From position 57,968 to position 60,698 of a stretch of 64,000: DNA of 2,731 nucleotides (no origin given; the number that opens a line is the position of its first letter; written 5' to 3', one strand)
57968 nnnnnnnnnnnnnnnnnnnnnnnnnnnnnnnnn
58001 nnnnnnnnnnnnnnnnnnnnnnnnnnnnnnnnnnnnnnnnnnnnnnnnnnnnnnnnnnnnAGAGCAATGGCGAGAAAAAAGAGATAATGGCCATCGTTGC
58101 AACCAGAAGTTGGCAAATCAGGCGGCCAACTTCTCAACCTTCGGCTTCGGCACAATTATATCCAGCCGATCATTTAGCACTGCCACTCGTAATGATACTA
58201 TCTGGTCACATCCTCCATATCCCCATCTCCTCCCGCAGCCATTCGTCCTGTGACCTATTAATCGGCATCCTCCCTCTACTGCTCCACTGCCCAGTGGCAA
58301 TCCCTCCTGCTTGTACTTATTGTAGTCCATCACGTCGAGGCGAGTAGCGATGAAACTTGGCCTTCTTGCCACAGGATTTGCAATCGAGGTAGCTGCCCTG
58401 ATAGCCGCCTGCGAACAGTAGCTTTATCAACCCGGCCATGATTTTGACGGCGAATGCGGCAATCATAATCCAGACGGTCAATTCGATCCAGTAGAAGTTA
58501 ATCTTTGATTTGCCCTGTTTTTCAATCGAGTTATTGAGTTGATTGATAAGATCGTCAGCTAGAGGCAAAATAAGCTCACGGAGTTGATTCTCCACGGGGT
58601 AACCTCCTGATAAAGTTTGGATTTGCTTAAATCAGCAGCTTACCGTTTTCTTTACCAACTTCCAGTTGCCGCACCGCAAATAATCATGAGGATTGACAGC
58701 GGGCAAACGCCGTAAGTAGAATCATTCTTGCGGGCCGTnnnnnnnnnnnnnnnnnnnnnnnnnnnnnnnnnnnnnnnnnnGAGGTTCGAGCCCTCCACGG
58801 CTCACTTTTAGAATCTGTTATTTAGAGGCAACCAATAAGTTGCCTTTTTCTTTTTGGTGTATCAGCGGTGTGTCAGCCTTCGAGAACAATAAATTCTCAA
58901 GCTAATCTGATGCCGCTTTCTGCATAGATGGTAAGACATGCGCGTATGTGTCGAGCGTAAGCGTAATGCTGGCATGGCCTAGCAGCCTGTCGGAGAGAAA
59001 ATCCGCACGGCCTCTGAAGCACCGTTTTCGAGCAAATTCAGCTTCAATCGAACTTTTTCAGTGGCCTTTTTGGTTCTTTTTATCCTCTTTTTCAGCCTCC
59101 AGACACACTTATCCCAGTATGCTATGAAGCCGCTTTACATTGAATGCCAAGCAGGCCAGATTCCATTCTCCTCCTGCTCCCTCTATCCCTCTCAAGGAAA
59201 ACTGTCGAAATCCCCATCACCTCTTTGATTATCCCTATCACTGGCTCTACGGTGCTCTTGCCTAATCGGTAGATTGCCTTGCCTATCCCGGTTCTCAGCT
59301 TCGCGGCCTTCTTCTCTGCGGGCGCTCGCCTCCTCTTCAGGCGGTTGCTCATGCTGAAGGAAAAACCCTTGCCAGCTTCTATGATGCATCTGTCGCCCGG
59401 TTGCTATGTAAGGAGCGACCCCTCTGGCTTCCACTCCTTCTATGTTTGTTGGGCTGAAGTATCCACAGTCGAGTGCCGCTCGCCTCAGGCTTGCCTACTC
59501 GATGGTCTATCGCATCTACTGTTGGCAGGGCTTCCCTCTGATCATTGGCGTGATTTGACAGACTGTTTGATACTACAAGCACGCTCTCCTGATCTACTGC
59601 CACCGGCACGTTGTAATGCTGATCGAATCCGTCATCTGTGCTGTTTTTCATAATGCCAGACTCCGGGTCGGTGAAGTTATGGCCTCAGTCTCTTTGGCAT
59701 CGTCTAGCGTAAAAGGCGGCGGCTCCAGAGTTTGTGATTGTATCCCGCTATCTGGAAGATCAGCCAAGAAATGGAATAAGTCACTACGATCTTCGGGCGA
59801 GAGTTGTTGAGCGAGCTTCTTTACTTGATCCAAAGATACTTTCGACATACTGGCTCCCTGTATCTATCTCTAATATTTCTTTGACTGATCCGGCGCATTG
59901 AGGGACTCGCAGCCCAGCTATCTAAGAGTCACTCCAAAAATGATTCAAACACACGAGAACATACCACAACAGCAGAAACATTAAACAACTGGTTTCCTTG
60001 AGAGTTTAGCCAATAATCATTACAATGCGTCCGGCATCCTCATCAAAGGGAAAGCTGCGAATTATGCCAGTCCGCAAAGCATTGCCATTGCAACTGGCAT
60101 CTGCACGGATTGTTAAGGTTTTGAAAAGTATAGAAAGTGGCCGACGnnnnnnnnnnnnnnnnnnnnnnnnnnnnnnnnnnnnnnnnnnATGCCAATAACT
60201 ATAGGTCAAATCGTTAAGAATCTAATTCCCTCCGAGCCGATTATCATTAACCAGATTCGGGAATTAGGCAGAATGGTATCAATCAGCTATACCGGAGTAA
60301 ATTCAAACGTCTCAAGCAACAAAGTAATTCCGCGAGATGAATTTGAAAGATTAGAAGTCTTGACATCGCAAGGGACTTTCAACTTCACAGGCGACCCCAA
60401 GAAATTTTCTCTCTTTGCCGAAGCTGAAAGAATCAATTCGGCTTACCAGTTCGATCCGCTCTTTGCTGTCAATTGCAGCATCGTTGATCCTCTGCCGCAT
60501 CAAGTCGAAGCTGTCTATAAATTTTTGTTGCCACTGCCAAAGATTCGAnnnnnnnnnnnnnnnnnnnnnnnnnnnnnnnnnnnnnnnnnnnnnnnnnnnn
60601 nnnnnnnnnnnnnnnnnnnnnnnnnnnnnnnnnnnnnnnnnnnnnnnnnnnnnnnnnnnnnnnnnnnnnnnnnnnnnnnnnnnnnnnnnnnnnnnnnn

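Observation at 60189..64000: Helicase-nuclease fusion translationally coupled to a DUF1156-type methyltransferase: candidate R-M-like anti-phage module, truncated by the window end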

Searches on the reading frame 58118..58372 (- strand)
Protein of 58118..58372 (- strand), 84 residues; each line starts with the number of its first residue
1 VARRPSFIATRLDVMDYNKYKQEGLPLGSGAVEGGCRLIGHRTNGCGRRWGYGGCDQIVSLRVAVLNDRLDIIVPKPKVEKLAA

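Call 23: search_protein_families(library=pfam, proteins=[window:58118-58372:-], max_evalue=0.1)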
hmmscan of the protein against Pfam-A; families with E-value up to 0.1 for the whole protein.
window:58118-58372:- (84 aa): 0 families

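Call 27: search_protein_families(library=ncbifam, proteins=[window:58118-58372:-], max_evalue=0.01)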
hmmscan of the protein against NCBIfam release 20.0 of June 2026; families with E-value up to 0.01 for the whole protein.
window:58118-58372:- (84 aa): 1 family
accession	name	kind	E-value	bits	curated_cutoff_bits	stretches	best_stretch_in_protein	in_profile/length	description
NF033572.1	transpos_ISKra4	equivalog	1.1e-15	57.6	205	1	7-70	358-422/422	ISKra4 family transposase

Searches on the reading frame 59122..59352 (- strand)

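Call 23: search_protein_families(library=pfam, proteins=[window:59122-59352:-], max_evalue=0.1)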
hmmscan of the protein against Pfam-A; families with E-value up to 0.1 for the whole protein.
window:59122-59352:- (76 aa): 1 family
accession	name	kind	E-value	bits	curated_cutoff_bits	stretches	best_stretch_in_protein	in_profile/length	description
PF13751.12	DDE_Tnp_1_6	-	0.034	14.9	25.1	1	9-50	58-99/125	Transposase DDE domain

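Call 27: search_protein_families(library=ncbifam, proteins=[window:59122-59352:-], max_evalue=0.01)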
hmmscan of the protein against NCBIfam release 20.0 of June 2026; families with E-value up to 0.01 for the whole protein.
window:59122-59352:- (76 aa): 1 family
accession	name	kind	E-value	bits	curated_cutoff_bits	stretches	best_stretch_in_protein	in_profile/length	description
NF033551.1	transpos_IS1182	equivalog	3.7e-05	22.8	270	1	8-49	418-459/488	IS1182 family transposase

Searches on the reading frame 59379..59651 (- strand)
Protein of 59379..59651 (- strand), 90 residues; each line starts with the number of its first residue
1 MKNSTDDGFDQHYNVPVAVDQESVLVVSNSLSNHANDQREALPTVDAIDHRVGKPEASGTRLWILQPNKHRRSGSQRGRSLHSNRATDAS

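Call 23: search_protein_families(library=pfam, proteins=[window:59379-59651:-], max_evalue=0.1)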
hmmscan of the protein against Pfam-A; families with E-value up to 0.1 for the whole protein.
window:59379-59651:- (90 aa): 0 families

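Call 27: search_protein_families(library=ncbifam, proteins=[window:59379-59651:-], max_evalue=0.01)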
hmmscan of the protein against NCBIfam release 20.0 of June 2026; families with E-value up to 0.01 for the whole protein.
window:59379-59651:- (90 aa): 1 family
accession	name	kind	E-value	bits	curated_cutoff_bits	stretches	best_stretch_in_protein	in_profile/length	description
NF033551.1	transpos_IS1182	equivalog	2.5e-05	23.4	270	1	1-55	257-312/488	IS1182 family transposase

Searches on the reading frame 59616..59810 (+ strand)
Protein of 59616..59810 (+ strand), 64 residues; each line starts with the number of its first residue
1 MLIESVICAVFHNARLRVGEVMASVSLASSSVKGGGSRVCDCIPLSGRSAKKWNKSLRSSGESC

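Call 23: search_protein_families(library=pfam, proteins=[window:59616-59810:+], max_evalue=0.1)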
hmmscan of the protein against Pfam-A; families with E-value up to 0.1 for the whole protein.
window:59616-59810:+ (64 aa): 1 family
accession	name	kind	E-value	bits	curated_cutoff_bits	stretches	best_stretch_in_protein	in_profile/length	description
PF03404.22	Mo-co_dimer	-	0.012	16.1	22.7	1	3-55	9-60/138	Mo-co oxidoreductase dimerisation domain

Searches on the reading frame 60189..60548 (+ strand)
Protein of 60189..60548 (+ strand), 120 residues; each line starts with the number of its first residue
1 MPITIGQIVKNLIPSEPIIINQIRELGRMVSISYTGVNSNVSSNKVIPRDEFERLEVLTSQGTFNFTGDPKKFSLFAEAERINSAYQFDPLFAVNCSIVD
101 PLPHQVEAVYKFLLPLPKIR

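Call 44: predict_structure(alignment_id=A2)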
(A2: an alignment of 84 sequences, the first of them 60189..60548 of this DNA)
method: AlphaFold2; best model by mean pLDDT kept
length: 120 residues; sequences in the alignment: 84
mean_pLDDT: 67.1   pTM: 0.45
mean pLDDT of the five models: 67.1, 66.3, 66.3, 65.9, 63.4
residues with pLDDT >= 90: 15; 70-90: 42; 50-70: 32; < 50: 31
segments of 3 or more residues with pLDDT < 50: 62-67, 92-100, 113-115, 117-120
pLDDT, mean of each block of 10 residues (from residue 1): 78 84 90 86 91 81 47 51 51 46 53 48
secondary structure, 60 per line:
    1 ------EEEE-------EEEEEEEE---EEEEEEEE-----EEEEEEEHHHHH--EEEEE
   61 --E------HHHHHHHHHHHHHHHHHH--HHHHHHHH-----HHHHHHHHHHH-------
elements in order: E7-10 E18-25 E29-36 E42-48 H49-53 E56-60 H70-87 H90-97 H103-113

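Call 48: fold_search(model_id=the predicted structure, library=pdb)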
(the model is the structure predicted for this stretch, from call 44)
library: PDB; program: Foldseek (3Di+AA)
matches with E <= 10: 1331; with E <= 0.001: 0
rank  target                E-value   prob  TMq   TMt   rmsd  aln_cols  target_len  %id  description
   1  8y0w_5                3.7e-02  1.00  0.31  0.29   4.2        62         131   10  dormant ribosome with eIF5A, eEF2 and SERBP1 (released 2024-02-07)
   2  7n4d_A                3.9e-02  1.00  0.35  0.30   3.6        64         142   14  Translation initiation factor eif-5a family protein from Naegleria fowleri ATCC 30863 (released 2021-06-23)
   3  3oyy_A                4.7e-02  1.00  0.32  0.21   2.7        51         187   18  Structure of Pseudomonas aeruginosa elongation factor P (released 2011-03-09)
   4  3er0_B                5.2e-02  1.00  0.32  0.30   2.3        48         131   17  Crystal structure of the full length eIF5A from Saccharomyces cerevisiae (released 2008-12-02)
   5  5wxk_B                5.5e-02  1.00  0.40  0.69   2.4        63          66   14  EarP bound with domain I of EF-P (released 2018-02-28)
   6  8put_F                5.5e-02  1.00  0.34  0.32   3.0        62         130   18  IF5A in complex with Deoxyhypusine synthase (released 2024-07-03)
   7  6j7m_N                6.2e-02  1.00  0.38  0.26   2.4        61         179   20  Complex structure of the Pseudomonas aeruginosa rhamnosyltransferase EarP with the acceptor elongation factor EF-P (released 2019-05-15)
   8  8put_E                6.2e-02  0.99  0.34  0.32   3.3        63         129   19  IF5A in complex with Deoxyhypusine synthase (released 2024-07-03)
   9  3oyy_B                8.8e-02  1.00  0.37  0.25   2.6        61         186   20  Structure of Pseudomonas aeruginosa elongation factor P (released 2011-03-09)
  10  6zn8_F                8.8e-02  0.99  0.35  0.59   3.2        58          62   14  Crystal structure of the H. influenzae VapXD toxin-antitoxin complex (released 2020-11-04)
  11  8k2d_CE               1.0e-01  0.99  0.35  0.29   3.6        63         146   13  Cryo-EM structure of the yeast 80S ribosome with tigecycline, eEF2, Stm1 and eIF5A (released 2024-07-10)
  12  8t2x_eI               1.0e-01  0.99  0.30  0.24   3.0        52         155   15  Hypomethylated yeast 80S bound with cycloheximide, P-site tRNA, A-site tRNA, messenger RNA and eIF5A, PRE (released 2024-12-11)
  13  1ueb_A                1.2e-01  0.99  0.36  0.25   2.9        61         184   18  Crystal structure of translation elongation factor P from Thermus thermophilus HB8 (released 2004-05-25)
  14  8qzv                  1.5e-01  1.00  0.36  0.32   2.8        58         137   19  Crystal structure of translation factor eIF5A from Trichomonas vaginalis (released 2024-07-03)
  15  1ueb_B                1.5e-01  0.99  0.36  0.25   2.9        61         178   18  Crystal structure of translation elongation factor P from Thermus thermophilus HB8 (released 2004-05-25)
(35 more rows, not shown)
